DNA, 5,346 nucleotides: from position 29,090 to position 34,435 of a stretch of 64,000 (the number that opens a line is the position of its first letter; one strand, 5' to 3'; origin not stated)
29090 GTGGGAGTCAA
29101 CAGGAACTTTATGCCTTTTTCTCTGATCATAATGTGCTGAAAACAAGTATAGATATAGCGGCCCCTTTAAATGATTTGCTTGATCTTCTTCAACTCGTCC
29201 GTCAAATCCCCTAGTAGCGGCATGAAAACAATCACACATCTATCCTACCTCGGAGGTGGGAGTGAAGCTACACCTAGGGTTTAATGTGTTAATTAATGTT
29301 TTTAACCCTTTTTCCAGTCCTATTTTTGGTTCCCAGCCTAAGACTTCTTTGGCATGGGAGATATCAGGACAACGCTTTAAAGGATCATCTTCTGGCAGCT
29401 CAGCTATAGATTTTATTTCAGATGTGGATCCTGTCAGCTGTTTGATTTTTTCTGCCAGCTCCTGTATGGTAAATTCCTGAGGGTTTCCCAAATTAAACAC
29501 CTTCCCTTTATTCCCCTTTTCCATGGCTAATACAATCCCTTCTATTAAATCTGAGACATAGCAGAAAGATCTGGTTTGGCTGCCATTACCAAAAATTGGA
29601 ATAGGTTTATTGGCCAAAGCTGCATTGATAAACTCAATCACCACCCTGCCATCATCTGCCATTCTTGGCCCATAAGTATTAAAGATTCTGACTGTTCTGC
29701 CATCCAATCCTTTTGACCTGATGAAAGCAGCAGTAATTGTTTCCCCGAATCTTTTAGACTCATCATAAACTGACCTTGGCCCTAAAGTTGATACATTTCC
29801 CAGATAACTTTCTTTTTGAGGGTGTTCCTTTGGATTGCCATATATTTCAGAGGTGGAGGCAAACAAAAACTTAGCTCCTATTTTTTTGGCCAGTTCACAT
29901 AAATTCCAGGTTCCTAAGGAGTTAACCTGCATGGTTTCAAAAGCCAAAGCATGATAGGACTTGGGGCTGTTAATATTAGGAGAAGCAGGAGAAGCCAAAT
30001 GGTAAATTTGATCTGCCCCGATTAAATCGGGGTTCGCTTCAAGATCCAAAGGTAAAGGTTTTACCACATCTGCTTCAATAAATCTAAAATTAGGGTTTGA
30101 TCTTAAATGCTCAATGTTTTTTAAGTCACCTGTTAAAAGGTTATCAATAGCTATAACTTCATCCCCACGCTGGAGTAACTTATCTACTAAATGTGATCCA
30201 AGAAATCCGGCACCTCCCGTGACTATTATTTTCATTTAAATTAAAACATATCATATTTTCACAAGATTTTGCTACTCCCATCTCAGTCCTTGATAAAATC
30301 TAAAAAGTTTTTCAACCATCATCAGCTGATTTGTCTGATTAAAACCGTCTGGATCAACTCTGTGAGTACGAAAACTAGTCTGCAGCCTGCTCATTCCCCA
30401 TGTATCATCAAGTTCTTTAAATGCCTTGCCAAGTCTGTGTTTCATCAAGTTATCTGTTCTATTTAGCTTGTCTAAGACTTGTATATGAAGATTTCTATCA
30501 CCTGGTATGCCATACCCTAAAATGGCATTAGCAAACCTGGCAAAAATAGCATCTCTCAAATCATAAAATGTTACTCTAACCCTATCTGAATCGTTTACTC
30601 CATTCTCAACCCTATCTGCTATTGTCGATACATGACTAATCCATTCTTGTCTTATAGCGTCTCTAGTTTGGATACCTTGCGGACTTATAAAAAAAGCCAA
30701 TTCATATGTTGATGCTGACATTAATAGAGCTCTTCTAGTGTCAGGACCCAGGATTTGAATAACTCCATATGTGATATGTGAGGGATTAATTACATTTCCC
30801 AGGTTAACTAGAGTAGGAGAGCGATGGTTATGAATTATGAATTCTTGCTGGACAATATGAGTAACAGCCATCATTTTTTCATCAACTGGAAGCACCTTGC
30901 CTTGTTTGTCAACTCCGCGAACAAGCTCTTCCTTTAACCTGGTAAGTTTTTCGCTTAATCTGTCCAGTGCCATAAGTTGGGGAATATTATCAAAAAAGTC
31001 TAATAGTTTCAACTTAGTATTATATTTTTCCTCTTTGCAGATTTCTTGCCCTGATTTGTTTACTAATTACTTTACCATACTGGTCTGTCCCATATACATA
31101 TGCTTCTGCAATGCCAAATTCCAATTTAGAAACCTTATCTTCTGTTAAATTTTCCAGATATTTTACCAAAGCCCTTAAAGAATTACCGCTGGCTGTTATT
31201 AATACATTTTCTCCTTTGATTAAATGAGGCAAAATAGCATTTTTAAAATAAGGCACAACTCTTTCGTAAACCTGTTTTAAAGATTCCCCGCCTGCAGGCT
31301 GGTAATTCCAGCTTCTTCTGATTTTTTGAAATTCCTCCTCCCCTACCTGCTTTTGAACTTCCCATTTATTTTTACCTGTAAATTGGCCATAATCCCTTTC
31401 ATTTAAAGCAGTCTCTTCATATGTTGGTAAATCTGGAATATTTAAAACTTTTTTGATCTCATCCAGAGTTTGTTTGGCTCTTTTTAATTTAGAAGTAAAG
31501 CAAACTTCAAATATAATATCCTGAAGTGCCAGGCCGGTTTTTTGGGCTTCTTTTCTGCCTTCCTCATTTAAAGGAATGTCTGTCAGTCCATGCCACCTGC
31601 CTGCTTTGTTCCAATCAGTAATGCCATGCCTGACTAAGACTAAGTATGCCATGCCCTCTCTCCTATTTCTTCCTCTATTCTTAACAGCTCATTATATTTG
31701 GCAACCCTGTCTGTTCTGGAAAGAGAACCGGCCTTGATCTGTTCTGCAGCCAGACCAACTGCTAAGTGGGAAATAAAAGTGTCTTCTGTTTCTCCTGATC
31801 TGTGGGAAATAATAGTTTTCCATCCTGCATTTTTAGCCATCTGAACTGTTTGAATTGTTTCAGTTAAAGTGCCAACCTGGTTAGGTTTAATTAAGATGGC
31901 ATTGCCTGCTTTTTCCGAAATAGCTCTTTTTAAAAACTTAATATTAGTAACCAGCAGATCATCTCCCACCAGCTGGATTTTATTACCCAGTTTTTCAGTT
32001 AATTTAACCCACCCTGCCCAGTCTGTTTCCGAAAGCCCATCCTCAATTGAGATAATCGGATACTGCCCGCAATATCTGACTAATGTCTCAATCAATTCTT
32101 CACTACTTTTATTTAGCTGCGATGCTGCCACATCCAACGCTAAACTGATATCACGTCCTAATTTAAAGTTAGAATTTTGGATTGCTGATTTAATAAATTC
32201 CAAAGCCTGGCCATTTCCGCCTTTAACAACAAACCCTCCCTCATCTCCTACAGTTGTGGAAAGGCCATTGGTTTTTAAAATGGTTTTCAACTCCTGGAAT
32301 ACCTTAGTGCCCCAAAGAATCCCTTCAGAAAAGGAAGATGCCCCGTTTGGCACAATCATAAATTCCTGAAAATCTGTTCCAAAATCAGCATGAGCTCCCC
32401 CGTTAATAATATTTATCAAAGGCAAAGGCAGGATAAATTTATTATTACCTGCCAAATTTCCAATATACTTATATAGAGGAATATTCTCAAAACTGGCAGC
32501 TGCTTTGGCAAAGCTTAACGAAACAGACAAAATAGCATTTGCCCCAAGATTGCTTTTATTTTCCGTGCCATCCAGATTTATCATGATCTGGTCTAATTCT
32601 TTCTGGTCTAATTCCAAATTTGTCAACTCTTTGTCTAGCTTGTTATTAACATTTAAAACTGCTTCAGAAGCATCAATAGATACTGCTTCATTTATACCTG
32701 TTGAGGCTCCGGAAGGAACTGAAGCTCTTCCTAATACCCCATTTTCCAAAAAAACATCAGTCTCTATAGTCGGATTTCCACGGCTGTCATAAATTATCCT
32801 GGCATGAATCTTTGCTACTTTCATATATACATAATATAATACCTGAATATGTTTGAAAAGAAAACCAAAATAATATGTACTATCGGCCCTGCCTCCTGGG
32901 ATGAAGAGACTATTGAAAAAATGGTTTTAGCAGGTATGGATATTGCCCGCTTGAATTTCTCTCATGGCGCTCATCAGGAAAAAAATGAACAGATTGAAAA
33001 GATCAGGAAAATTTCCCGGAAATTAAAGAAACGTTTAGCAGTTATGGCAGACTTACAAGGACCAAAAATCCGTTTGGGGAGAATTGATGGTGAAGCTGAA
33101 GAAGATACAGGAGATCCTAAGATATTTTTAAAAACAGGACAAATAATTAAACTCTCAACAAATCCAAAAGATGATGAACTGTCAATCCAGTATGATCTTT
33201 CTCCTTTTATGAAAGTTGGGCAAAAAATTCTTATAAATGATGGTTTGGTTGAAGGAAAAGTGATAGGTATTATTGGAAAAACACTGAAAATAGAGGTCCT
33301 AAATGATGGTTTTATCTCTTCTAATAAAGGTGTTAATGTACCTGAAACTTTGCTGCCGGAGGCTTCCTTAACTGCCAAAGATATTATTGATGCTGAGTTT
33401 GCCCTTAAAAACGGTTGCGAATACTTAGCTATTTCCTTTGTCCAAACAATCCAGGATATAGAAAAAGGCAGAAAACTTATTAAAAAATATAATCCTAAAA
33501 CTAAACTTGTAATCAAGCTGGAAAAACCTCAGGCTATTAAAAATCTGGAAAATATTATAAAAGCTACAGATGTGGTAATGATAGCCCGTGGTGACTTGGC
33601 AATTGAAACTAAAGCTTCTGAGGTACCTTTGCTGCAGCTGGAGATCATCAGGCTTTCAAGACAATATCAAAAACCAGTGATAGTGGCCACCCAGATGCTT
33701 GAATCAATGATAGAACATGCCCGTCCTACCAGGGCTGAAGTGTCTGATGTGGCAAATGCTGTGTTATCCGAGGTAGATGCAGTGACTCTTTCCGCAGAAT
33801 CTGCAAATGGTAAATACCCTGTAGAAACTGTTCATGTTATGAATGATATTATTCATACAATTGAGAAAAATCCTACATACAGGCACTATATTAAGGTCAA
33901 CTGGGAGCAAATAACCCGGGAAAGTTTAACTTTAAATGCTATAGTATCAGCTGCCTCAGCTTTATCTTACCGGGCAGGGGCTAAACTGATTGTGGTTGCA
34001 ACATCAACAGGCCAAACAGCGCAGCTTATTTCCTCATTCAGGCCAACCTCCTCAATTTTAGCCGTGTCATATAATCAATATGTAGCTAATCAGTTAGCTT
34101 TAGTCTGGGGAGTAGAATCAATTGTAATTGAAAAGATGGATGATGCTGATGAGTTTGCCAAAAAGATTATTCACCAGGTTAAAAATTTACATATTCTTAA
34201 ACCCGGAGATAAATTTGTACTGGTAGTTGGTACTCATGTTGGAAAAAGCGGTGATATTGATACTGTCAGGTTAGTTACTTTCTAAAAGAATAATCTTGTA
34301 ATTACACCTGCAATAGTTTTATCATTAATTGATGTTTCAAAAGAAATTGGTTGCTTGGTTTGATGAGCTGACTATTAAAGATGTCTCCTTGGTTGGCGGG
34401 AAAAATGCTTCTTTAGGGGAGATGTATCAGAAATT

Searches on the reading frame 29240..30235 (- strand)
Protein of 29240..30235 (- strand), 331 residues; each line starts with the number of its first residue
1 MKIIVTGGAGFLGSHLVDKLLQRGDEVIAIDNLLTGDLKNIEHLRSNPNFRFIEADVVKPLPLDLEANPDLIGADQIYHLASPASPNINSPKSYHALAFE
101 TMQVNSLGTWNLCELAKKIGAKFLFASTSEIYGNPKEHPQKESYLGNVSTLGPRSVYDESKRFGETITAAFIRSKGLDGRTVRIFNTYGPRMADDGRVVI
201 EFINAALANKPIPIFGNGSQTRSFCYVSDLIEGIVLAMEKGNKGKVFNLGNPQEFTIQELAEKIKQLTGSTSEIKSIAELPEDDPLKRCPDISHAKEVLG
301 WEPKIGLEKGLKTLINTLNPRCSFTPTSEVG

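Call 97: search_protein_families(library=pfam, proteins=[window:29240-30235:-], max_evalue=0.0001)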
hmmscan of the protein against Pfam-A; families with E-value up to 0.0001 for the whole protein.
window:29240-30235:- (331 aa): 6 families
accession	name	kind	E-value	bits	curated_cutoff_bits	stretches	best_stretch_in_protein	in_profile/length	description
PF01370.27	Epimerase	-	5.6e-55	186.8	20.9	1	3-250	1-240/240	NAD dependent epimerase/dehydratase family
PF16363.11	GDP_Man_Dehyd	-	1.9e-52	179.2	27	1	4-312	1-330/332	GDP-mannose 4,6 dehydratase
PF04321.23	RmlD_sub_bind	-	2.9e-13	50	27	1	101-288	74-252/287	RmlD substrate binding domain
PF01073.25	3Beta_HSD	-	2e-12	47.2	22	1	4-240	1-231/280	3-beta hydroxysteroid dehydrogenase/isomerase family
PF07993.18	NAD_binding_4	-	4.4e-11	42.8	20.1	1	5-184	1-204/258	Male sterility protein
PF02719.21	Polysacc_synt_2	-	5.9e-11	42.5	20.2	1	153-274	134-253/293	Polysaccharide biosynthesis protein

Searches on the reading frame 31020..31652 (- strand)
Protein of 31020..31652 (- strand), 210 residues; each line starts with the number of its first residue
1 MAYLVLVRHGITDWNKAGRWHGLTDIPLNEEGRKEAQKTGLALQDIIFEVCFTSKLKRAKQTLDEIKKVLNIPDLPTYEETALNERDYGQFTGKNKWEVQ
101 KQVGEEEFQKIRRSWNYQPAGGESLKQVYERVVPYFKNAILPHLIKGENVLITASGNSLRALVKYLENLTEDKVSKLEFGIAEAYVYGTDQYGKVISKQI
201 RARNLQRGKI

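Call 97: search_protein_families(library=pfam, proteins=[window:31020-31652:-], max_evalue=0.0001)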
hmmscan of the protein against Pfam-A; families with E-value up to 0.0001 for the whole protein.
window:31020-31652:- (210 aa): 1 family
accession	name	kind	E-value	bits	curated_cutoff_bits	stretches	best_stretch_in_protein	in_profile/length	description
PF00300.27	His_Phos_1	-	1.6e-41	142.6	21.7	1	4-197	1-189/194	Histidine phosphatase superfamily (branch 1)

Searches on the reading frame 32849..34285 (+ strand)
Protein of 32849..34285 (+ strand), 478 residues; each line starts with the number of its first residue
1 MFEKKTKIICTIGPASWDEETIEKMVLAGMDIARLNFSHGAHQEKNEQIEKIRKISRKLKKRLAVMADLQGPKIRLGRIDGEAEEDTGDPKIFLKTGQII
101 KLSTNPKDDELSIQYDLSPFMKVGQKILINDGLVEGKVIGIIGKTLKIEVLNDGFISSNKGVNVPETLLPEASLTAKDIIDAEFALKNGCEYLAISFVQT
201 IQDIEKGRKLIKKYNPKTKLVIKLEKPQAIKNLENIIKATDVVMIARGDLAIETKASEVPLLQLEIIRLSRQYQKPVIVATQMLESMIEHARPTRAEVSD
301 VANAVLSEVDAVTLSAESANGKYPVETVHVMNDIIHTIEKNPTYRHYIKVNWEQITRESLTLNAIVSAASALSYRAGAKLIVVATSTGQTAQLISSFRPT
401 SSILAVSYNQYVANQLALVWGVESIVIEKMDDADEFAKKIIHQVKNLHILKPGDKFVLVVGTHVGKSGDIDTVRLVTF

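Call 98: search_protein_families(library=pfam, proteins=[window:32849-34285:+], max_evalue=0.0001)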
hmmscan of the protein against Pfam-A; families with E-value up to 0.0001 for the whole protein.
window:32849-34285:+ (478 aa): 2 families
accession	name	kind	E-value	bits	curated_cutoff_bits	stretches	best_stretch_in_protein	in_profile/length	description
PF00224.27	PK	-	2.4e-99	332.9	30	1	4-328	2-328/328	Pyruvate kinase, barrel domain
PF02887.21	PK_C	-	1.1e-28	100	28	1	363-475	1-113/114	Pyruvate kinase, alpha/beta domain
